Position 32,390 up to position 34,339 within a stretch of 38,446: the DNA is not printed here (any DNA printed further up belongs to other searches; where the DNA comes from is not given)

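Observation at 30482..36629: HdrC-HdrB-SdhB-SdhA-HdrA operon: candidate HdrA-coupled soluble fumarate reductase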

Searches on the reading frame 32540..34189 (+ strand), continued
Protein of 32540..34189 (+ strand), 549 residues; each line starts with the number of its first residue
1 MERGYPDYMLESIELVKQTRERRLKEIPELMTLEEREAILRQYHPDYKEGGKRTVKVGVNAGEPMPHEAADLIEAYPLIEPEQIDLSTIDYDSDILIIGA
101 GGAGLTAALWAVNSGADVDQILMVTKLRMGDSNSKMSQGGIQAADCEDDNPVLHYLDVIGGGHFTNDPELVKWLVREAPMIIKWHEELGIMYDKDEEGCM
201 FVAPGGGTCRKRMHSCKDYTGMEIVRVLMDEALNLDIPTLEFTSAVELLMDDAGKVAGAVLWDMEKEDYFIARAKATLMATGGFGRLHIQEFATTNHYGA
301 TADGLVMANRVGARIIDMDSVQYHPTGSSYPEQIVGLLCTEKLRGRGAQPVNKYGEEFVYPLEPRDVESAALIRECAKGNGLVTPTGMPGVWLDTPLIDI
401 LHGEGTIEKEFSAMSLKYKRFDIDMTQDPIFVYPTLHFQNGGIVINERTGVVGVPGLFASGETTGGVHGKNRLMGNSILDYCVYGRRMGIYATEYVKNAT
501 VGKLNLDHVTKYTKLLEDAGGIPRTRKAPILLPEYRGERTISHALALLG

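Call 57: find_encoding_contigs(protein=P0003, flank=10000, max_places=2)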
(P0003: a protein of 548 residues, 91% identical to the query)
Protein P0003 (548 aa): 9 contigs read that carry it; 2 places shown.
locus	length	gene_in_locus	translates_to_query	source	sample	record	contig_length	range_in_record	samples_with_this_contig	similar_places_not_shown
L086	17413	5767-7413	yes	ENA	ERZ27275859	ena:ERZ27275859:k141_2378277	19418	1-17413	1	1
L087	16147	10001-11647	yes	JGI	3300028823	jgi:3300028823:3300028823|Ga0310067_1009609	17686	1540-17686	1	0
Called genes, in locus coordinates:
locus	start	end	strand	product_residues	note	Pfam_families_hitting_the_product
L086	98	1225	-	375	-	-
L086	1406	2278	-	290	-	PF05681:Fumerase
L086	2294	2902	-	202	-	PF05683:Fumerase_C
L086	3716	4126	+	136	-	PF13484:Fer4_16 (faint), PF13534:Fer4_17, PF13183:Fer4_8, PF13237:Fer4_10 (weak), PF13187:Fer4_9 (weak)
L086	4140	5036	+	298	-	PF02754:CCG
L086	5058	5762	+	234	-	PF13534:Fer4_17 (faint), PF00037:Fer4 (faint), PF13183:Fer4_8 (faint), PF13237:Fer4_10, PF12838:Fer4_7, PF13187:Fer4_9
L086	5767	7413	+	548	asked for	PF00890:FAD_binding_2, PF01266:DAO (weak), PF03486:HI0933_like (weak)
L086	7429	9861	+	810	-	PF00890:FAD_binding_2 (weak), PF12831:FAD_oxidored (weak), PF13450:NAD_binding_8 (weak), PF00037:Fer4 (weak), PF13187:Fer4_9 (weak), PF13237:Fer4_10, PF25160:LdpA_Fe-S-bd, PF02662:FlpD, +8 more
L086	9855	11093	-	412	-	PF07690:MFS_1, PF12832:MFS_1_like, PF13347:MFS_2 (faint), PF07690:MFS_1, PF00083:Sugar_tr (weak)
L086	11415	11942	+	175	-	PF00719:Pyrophosphatase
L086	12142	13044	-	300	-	PF02596:DUF169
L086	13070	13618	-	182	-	-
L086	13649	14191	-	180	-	-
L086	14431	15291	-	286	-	PF02678:Pirin, PF05726:Pirin_C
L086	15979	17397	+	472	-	PF24796:WDR55, PF24807:WD40_CDC20-Fz, PF24817:WD40_WDHD1_1st, PF25173:Beta-prop_WDR3_1st, PF25175:Beta-prop_WDR5, PF23414:Beta-prop_EML_2, PF23381:Beta-prop_IFT122_1st, PF24814:WD40_Prp19, +29 more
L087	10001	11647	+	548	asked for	PF00890:FAD_binding_2, PF01266:DAO (weak), PF03486:HI0933_like (weak)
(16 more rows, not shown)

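Call 77: search_protein_representatives(protein=window:32540-34186:+)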
Query: 549 residues. Proteins with E-value up to 0.001 (for the whole library): 15789; up to 1e-10: 6948; up to 1e-30: 1802. The best 150 are listed.
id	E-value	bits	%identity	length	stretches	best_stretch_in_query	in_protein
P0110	5.5e-239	811.0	65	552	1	3-546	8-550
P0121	3.1e-143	494.9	48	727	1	28-522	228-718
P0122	9.1e-127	440.6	42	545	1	26-536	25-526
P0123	1.8e-115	403.3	60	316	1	3-312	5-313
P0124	1.4e-114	400.4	53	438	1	186-536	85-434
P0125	1.5e-114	400.3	52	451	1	3-342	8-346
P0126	5.6e-112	391.7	59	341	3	315-446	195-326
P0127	2.7e-111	389.5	43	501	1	9-508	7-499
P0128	1.3e-110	387.3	41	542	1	32-536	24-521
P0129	8.8e-110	384.5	43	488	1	14-498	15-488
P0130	1.2e-109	384.1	54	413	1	161-496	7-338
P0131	7.3e-108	378.2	54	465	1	93-426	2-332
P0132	1.2e-106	374.1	60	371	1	85-363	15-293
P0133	6.0e-101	355.3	41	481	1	14-491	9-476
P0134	8.0e-98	345.0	52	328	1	9-313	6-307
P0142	6.4e-82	292.5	37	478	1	28-495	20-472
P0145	6.3e-79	282.6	41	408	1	91-494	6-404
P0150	9.6e-75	268.8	40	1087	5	91-374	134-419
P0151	6.6e-73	262.8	38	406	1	93-496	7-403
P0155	2.6e-71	257.5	36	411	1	93-498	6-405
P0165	1.5e-65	238.5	58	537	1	2-208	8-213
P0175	6.8e-63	229.7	40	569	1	93-504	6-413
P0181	1.0e-60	222.5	37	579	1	91-501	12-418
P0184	7.9e-60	219.6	39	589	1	93-493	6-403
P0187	1.3e-58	215.7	38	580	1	92-495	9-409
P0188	1.3e-58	215.5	36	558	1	91-498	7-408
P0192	1.1e-57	212.6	39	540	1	92-487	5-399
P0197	2.2e-55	204.9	38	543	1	94-493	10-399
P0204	7.3e-54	199.9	39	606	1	94-508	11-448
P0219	3.2e-52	194.5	35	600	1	86-490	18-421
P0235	4.8e-50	187.3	35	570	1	92-501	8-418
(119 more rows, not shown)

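Call 79: search_protein_families(library=ncbifam, proteins=[P0175, P0181, P0184, P0192, P0188, P0197, P0204, P0219, P0187, P0235], max_evalue=1e-100)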
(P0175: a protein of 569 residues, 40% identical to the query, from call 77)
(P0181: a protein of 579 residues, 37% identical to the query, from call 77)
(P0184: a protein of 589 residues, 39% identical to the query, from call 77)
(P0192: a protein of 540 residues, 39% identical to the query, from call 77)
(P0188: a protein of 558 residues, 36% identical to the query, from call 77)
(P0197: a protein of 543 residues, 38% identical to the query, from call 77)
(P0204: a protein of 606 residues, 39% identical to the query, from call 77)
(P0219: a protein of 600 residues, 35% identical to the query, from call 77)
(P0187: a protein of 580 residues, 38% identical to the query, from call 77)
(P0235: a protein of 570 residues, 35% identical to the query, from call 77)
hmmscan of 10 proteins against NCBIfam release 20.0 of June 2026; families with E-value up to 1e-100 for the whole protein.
P0175 (569 aa): 16 families
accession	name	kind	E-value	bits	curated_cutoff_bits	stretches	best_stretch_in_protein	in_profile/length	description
NF005866.0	PRK07803.1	equivalog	5.9e-198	659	819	1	2-275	5-291/631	fumarate reductase/succinate dehydrogenase flavoprotein subunit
NF004900.0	PRK06263.1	equivalog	2.5e-183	610.6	718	1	2-546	4-542/546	fumarate reductase (CoM/CoB) subunit TfrA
TIGR01812.1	sdhA_frdA_Gneg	subfamily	5.1e-164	546.9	567.3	1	7-531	1-535/568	succinate dehydrogenase or fumarate reductase, flavoprotein subunit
TIGR01816.1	sdhA_forward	equivalog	3.9e-147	490.9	727.35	1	5-535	2-548/584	succinate dehydrogenase flavoprotein subunit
NF004724.0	PRK06069.1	subfamily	3.8e-143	477.7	826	1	1-549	1-562/577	succinate dehydrogenase/fumarate reductase flavoprotein subunit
NF004613.0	PRK05945.1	equivalog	1.5e-130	436.5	824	1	6-530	4-540/575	succinate dehydrogenase/fumarate reductase flavoprotein subunit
NF005037.0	PRK06452.1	equivalog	9.9e-129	430.4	862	1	1-532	1-534/566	succinate dehydrogenase flavoprotein subunit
NF006686.0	PRK09231.1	equivalog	2.3e-123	412.8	854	1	1-527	1-542/598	fumarate reductase (quinol) flavoprotein subunit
NF005867.0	PRK07804.1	equivalog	2.7e-121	405.5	639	1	5-550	18-541/548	L-aspartate oxidase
TIGR00551.1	nadB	equivalog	4.1e-121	405.1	452.75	1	5-526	2-489/489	L-aspartate oxidase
TIGR01176.1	fum_red_Fp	equivalog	1.3e-116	390.6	932.7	1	4-525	2-536/580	fumarate reductase (quinol) flavoprotein subunit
NF042982.1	MFR_Fp_SdhA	equivalog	3.7e-116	389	1100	1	5-527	47-575/612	8-methylmenaquinol:fumarate reductase flavoprotein subunit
NF005636.0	PRK07395.1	subfamily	4.9e-116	388.2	723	1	5-540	12-549/560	L-aspartate oxidase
NF005701.0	PRK07512.1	equivalog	4.6e-108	361.8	528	1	5-534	9-492/516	L-aspartate oxidase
NF005978.0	PRK08071.1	equivalog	7.2e-106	354.6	621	1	6-536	4-501/514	L-aspartate oxidase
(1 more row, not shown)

P0181 (579 aa): 17 families
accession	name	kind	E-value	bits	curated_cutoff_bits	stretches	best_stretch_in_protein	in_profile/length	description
NF005866.0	PRK07803.1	equivalog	1.7e-222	740.1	819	1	8-283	3-291/631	fumarate reductase/succinate dehydrogenase flavoprotein subunit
NF004900.0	PRK06263.1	equivalog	3.8e-194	646.3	718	1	11-552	5-540/546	fumarate reductase (CoM/CoB) subunit TfrA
TIGR01812.1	sdhA_frdA_Gneg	subfamily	3e-172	574.1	567.3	1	15-551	1-547/568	succinate dehydrogenase or fumarate reductase, flavoprotein subunit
TIGR01816.1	sdhA_forward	equivalog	6.2e-155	516.6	727.35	1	13-556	2-561/584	succinate dehydrogenase flavoprotein subunit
NF004724.0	PRK06069.1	subfamily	1.7e-153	511.9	826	1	11-556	3-561/577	succinate dehydrogenase/fumarate reductase flavoprotein subunit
NF004613.0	PRK05945.1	equivalog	7.6e-148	493.6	824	1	13-539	3-541/575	succinate dehydrogenase/fumarate reductase flavoprotein subunit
NF005037.0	PRK06452.1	equivalog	2.2e-134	449.1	862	1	11-551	3-545/566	succinate dehydrogenase flavoprotein subunit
NF006686.0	PRK09231.1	equivalog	8.6e-125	417.5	854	1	11-539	3-546/598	fumarate reductase (quinol) flavoprotein subunit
TIGR01176.1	fum_red_Fp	equivalog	2.6e-121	406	932.7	1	12-548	2-555/580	fumarate reductase (quinol) flavoprotein subunit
NF042982.1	MFR_Fp_SdhA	equivalog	2.7e-121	406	1100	1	13-539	47-579/612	8-methylmenaquinol:fumarate reductase flavoprotein subunit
NF006383.0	PRK08626.1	equivalog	1.5e-118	396.8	663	0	118-553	133-575/657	fumarate reductase flavoprotein subunit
NF005867.0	PRK07804.1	equivalog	4.1e-118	395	639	1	12-554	17-537/548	L-aspartate oxidase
TIGR00551.1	nadB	equivalog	5.3e-118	394.8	452.75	1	13-534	2-489/489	L-aspartate oxidase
NF005701.0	PRK07512.1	equivalog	5.4e-115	384.7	528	1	9-558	5-508/516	L-aspartate oxidase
NF005636.0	PRK07395.1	subfamily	1.6e-110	370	723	1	12-543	11-544/560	L-aspartate oxidase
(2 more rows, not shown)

P0184 (589 aa): 12 families
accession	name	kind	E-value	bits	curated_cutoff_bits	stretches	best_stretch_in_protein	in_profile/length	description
NF004900.0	PRK06263.1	equivalog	1.6e-166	555.1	718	1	2-553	4-542/546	fumarate reductase (CoM/CoB) subunit TfrA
TIGR01812.1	sdhA_frdA_Gneg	subfamily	9.4e-144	480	567.3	1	8-572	2-564/568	succinate dehydrogenase or fumarate reductase, flavoprotein subunit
NF005866.0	PRK07803.1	equivalog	1.8e-131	439.4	819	0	279-560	317-596/631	fumarate reductase/succinate dehydrogenase flavoprotein subunit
NF004724.0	PRK06069.1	subfamily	2.8e-130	435.2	826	1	1-572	1-573/577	succinate dehydrogenase/fumarate reductase flavoprotein subunit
TIGR01816.1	sdhA_forward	equivalog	5.8e-117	391.3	727.35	1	7-560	4-566/584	succinate dehydrogenase flavoprotein subunit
NF005636.0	PRK07395.1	subfamily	4.8e-112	375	723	1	5-551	12-553/560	L-aspartate oxidase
TIGR00551.1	nadB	equivalog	5.1e-112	375.1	452.75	1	6-532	3-489/489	L-aspartate oxidase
NF004613.0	PRK05945.1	equivalog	7.9e-109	364.8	824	1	5-572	3-571/575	succinate dehydrogenase/fumarate reductase flavoprotein subunit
NF006686.0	PRK09231.1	equivalog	1.6e-108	363.8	854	1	1-571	1-576/598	fumarate reductase (quinol) flavoprotein subunit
NF005867.0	PRK07804.1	equivalog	1.2e-105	353.8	639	1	5-556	18-540/548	L-aspartate oxidase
TIGR01176.1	fum_red_Fp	equivalog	1.4e-105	354.1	932.7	1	3-572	1-575/580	fumarate reductase (quinol) flavoprotein subunit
NF005701.0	PRK07512.1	equivalog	1.2e-104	350.5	528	1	3-542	7-494/516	L-aspartate oxidase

P0192 (540 aa): 2 families
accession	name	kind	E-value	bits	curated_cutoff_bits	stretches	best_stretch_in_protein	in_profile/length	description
NF004900.0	PRK06263.1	equivalog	3.2e-137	458.4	718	1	2-400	4-396/546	fumarate reductase (CoM/CoB) subunit TfrA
TIGR01812.1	sdhA_frdA_Gneg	subfamily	6.7e-105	351.7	567.3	1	7-400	1-396/568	succinate dehydrogenase or fumarate reductase, flavoprotein subunit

P0188 (558 aa): 12 families
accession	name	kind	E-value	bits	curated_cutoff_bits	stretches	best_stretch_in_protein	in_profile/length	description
NF004900.0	PRK06263.1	equivalog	1.3e-187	624.8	718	1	5-550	4-543/546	fumarate reductase (CoM/CoB) subunit TfrA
NF005866.0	PRK07803.1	equivalog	5.5e-155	517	819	0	1-277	1-290/631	fumarate reductase/succinate dehydrogenase flavoprotein subunit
TIGR01812.1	sdhA_frdA_Gneg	subfamily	1.6e-150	502.3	567.3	1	10-552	1-553/568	succinate dehydrogenase or fumarate reductase, flavoprotein subunit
NF004724.0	PRK06069.1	subfamily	2.5e-144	481.6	826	1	5-555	2-565/577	succinate dehydrogenase/fumarate reductase flavoprotein subunit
TIGR01816.1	sdhA_forward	equivalog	2.6e-122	408.9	727.35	1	9-545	3-555/584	succinate dehydrogenase flavoprotein subunit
NF005037.0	PRK06452.1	equivalog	5.9e-115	385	862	1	8-555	5-554/566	succinate dehydrogenase flavoprotein subunit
NF004613.0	PRK05945.1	equivalog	1.3e-113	380.6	824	1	8-555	3-563/575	succinate dehydrogenase/fumarate reductase flavoprotein subunit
TIGR00551.1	nadB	equivalog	2.9e-110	369.3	452.75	1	8-528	2-488/489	L-aspartate oxidase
NF006686.0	PRK09231.1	equivalog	1.2e-109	367.6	854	1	6-544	3-557/598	fumarate reductase (quinol) flavoprotein subunit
NF005867.0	PRK07804.1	equivalog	1.8e-106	356.6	639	1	8-546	18-534/548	L-aspartate oxidase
TIGR01176.1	fum_red_Fp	equivalog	3.4e-104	349.6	932.7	1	7-547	2-558/580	fumarate reductase (quinol) flavoprotein subunit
NF042982.1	MFR_Fp_SdhA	equivalog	1.1e-102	344.5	1100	1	5-541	44-587/612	8-methylmenaquinol:fumarate reductase flavoprotein subunit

P0197 (543 aa): 14 families
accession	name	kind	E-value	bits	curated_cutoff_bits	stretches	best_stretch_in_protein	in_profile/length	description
NF004900.0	PRK06263.1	equivalog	3.2e-230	765.4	718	1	6-535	5-538/546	fumarate reductase (CoM/CoB) subunit TfrA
NF005866.0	PRK07803.1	equivalog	1.2e-140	469.6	819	0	7-272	7-289/631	fumarate reductase/succinate dehydrogenase flavoprotein subunit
TIGR01812.1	sdhA_frdA_Gneg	subfamily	4.9e-138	461.1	567.3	1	11-515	2-528/568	succinate dehydrogenase or fumarate reductase, flavoprotein subunit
NF004724.0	PRK06069.1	subfamily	3.9e-122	408.3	826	1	10-514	7-536/577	succinate dehydrogenase/fumarate reductase flavoprotein subunit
TIGR00551.1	nadB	equivalog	1.3e-116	390.2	452.75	1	9-514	3-487/489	L-aspartate oxidase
TIGR01816.1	sdhA_forward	equivalog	5.2e-115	384.8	727.35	1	10-515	4-537/584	succinate dehydrogenase flavoprotein subunit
NF005867.0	PRK07804.1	equivalog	1.6e-108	363.3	639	1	7-517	17-518/548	L-aspartate oxidase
NF005636.0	PRK07395.1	subfamily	4.4e-107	358.6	723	1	7-470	11-469/560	L-aspartate oxidase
TIGR01176.1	fum_red_Fp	equivalog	2.1e-106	356.8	932.7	1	8-529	3-550/580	fumarate reductase (quinol) flavoprotein subunit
NF006686.0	PRK09231.1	equivalog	3.8e-106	356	854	1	8-530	5-553/598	fumarate reductase (quinol) flavoprotein subunit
NF042982.1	MFR_Fp_SdhA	equivalog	7.2e-103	345.1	1100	1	4-514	43-572/612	8-methylmenaquinol:fumarate reductase flavoprotein subunit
NF005978.0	PRK08071.1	equivalog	1e-101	340.9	621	1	8-516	3-491/514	L-aspartate oxidase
NF004613.0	PRK05945.1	equivalog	2.2e-101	340.2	824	1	9-516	4-536/575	succinate dehydrogenase/fumarate reductase flavoprotein subunit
NF005701.0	PRK07512.1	equivalog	3e-101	339.3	528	1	8-518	9-486/516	L-aspartate oxidase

P0204 (606 aa): 12 families
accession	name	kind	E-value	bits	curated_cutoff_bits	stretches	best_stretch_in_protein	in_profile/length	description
NF005866.0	PRK07803.1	equivalog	8.3e-155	516.4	819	1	4-605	3-618/631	fumarate reductase/succinate dehydrogenase flavoprotein subunit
NF004900.0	PRK06263.1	equivalog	1.7e-154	515.4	718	0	6-309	4-298/546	fumarate reductase (CoM/CoB) subunit TfrA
TIGR01812.1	sdhA_frdA_Gneg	subfamily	6.3e-146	487.1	567.3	1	11-589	1-562/568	succinate dehydrogenase or fumarate reductase, flavoprotein subunit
NF004724.0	PRK06069.1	subfamily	9.2e-134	446.7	826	1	8-586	4-568/577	succinate dehydrogenase/fumarate reductase flavoprotein subunit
TIGR01816.1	sdhA_forward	equivalog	7.7e-124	414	727.35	1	9-590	2-572/584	succinate dehydrogenase flavoprotein subunit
NF006686.0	PRK09231.1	equivalog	6.7e-116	388.2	854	1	9-589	5-575/598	fumarate reductase (quinol) flavoprotein subunit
TIGR01176.1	fum_red_Fp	equivalog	1.4e-111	374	932.7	1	11-589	5-573/580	fumarate reductase (quinol) flavoprotein subunit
TIGR00551.1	nadB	equivalog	9.3e-109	364.3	452.75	1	10-557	3-488/489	L-aspartate oxidase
NF005037.0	PRK06452.1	equivalog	2.4e-106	356.5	862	0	9-309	5-294/566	succinate dehydrogenase flavoprotein subunit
NF004613.0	PRK05945.1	equivalog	3.8e-106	355.9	824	1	8-586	2-566/575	succinate dehydrogenase/fumarate reductase flavoprotein subunit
NF006383.0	PRK08626.1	equivalog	1.8e-103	347.1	663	0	79-578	100-575/657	fumarate reductase flavoprotein subunit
NF005867.0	PRK07804.1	equivalog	9.1e-103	344.3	639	0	9-582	18-541/548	L-aspartate oxidase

P0219 (600 aa): 9 families
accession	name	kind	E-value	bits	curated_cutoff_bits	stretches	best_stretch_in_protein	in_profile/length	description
NF004900.0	PRK06263.1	equivalog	3.3e-155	517.8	718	1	20-566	5-538/546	fumarate reductase (CoM/CoB) subunit TfrA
TIGR01812.1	sdhA_frdA_Gneg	subfamily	2e-141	472.3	567.3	1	25-566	2-546/568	succinate dehydrogenase or fumarate reductase, flavoprotein subunit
NF005866.0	PRK07803.1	equivalog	3.6e-137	458.2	819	0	23-298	9-290/631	fumarate reductase/succinate dehydrogenase flavoprotein subunit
NF004724.0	PRK06069.1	subfamily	1.1e-123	413.5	826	1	20-563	3-552/577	succinate dehydrogenase/fumarate reductase flavoprotein subunit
TIGR01816.1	sdhA_forward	equivalog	4.3e-116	388.4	727.35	1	25-573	5-563/584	succinate dehydrogenase flavoprotein subunit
TIGR00551.1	nadB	equivalog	2.3e-113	379.5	452.75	1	23-550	3-489/489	L-aspartate oxidase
NF004613.0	PRK05945.1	equivalog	2.8e-110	369.6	824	1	24-553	5-539/575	succinate dehydrogenase/fumarate reductase flavoprotein subunit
NF005037.0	PRK06452.1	equivalog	8.1e-110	368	862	1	24-558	7-536/566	succinate dehydrogenase flavoprotein subunit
NF006686.0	PRK09231.1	equivalog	4.6e-102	342.5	854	1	20-553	3-542/598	fumarate reductase (quinol) flavoprotein subunit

P0187 (580 aa): 7 families
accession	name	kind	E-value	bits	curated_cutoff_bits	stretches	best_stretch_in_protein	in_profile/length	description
NF004900.0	PRK06263.1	equivalog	2.5e-169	564.4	718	1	5-552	3-538/546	fumarate reductase (CoM/CoB) subunit TfrA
NF005866.0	PRK07803.1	equivalog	4.4e-154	514.1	819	0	8-280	7-290/631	fumarate reductase/succinate dehydrogenase flavoprotein subunit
TIGR01812.1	sdhA_frdA_Gneg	subfamily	1.4e-140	469.5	567.3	1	11-571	1-565/568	succinate dehydrogenase or fumarate reductase, flavoprotein subunit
NF004724.0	PRK06069.1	subfamily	4.2e-134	447.9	826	1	6-573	2-576/577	succinate dehydrogenase/fumarate reductase flavoprotein subunit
TIGR01816.1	sdhA_forward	equivalog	2.4e-118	395.8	727.35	1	10-570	3-575/584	succinate dehydrogenase flavoprotein subunit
NF004613.0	PRK05945.1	equivalog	1.3e-114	383.9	824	1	8-573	2-574/575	succinate dehydrogenase/fumarate reductase flavoprotein subunit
NF005037.0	PRK06452.1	equivalog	4.2e-110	368.9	862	1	7-571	3-563/566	succinate dehydrogenase flavoprotein subunit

P0235 (570 aa): 12 families
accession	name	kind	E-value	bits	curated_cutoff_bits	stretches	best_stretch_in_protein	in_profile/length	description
NF004900.0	PRK06263.1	equivalog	7.5e-172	572.7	718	1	4-558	3-542/546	fumarate reductase (CoM/CoB) subunit TfrA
TIGR01812.1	sdhA_frdA_Gneg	subfamily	2.2e-142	475.5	567.3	1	10-554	1-546/568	succinate dehydrogenase or fumarate reductase, flavoprotein subunit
NF005866.0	PRK07803.1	equivalog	7.1e-138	460.5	819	0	8-283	8-293/631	fumarate reductase/succinate dehydrogenase flavoprotein subunit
NF004724.0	PRK06069.1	subfamily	1.3e-133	446.2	826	1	5-564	2-569/577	succinate dehydrogenase/fumarate reductase flavoprotein subunit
TIGR01816.1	sdhA_forward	equivalog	1.5e-117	393.2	727.35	1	9-553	3-554/584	succinate dehydrogenase flavoprotein subunit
NF005037.0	PRK06452.1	equivalog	2.2e-112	376.5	862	1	6-561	3-550/566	succinate dehydrogenase flavoprotein subunit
NF004613.0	PRK05945.1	equivalog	7.7e-111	371.5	824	1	7-562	2-560/575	succinate dehydrogenase/fumarate reductase flavoprotein subunit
NF005636.0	PRK07395.1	subfamily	1.7e-106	356.7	723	1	8-560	12-557/560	L-aspartate oxidase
NF006686.0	PRK09231.1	equivalog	1.1e-104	351.2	854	1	6-565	3-569/598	fumarate reductase (quinol) flavoprotein subunit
TIGR00551.1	nadB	equivalog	4.7e-104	348.8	452.75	1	9-537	3-489/489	L-aspartate oxidase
NF005867.0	PRK07804.1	equivalog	1.7e-102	343.4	639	1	8-552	18-531/548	L-aspartate oxidase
TIGR01176.1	fum_red_Fp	equivalog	2.5e-102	343.4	932.7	1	7-565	2-567/580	fumarate reductase (quinol) flavoprotein subunit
